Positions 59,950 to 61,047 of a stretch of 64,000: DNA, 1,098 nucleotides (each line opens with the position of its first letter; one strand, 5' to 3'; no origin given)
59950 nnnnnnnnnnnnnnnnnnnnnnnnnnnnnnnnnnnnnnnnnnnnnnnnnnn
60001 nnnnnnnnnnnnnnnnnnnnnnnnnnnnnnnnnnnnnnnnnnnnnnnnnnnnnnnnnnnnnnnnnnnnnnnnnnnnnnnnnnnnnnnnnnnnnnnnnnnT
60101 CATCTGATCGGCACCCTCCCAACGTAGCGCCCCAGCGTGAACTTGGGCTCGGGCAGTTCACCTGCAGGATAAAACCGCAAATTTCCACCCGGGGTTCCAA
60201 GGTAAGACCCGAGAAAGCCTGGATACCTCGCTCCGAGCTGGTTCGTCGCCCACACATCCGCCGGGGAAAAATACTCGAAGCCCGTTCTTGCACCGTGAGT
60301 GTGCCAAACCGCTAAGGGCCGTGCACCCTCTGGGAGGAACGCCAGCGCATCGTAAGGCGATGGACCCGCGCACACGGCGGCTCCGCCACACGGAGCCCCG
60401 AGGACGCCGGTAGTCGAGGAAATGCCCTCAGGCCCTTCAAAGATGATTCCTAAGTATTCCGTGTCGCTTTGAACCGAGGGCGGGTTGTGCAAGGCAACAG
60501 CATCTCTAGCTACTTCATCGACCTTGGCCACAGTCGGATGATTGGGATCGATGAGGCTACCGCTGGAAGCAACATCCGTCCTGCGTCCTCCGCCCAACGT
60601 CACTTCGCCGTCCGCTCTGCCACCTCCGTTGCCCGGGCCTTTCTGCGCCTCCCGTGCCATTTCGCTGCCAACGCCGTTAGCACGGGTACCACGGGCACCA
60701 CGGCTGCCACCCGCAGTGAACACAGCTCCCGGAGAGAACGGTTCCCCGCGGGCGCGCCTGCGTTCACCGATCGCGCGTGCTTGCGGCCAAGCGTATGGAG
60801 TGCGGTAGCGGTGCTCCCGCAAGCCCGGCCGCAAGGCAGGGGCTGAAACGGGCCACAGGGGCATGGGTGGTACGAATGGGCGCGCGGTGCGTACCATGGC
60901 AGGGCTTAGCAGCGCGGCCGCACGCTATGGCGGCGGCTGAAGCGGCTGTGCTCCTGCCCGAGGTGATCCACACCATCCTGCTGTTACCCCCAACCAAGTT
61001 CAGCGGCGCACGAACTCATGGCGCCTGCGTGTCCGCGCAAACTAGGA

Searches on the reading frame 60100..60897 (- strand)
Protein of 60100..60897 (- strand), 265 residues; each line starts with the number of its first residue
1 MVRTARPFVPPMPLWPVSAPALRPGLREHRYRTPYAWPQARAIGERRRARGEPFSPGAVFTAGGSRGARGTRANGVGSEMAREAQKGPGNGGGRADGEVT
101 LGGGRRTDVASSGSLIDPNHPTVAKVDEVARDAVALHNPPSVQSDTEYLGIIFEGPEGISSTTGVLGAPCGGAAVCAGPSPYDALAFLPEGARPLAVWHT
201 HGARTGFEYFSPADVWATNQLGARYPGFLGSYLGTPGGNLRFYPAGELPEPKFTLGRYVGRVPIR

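Call 5: search_protein_families(library=pfam, proteins=[window:60100-60897:-], max_evalue=1)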
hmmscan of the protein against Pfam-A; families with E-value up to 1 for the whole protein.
window:60100-60897:- (265 aa): 1 family
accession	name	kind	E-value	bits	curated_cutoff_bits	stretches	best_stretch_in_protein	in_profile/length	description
PF14220.11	DUF4329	-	5.7e-11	42.8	28.6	1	127-243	1-104/116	Domain of unknown function (DUF4329)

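Call 39: search_protein_families(library=ncbifam, proteins=[window:60100-60897:-], max_evalue=0.1)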
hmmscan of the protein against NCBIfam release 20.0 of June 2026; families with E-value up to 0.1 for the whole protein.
window:60100-60897:- (265 aa): 0 families
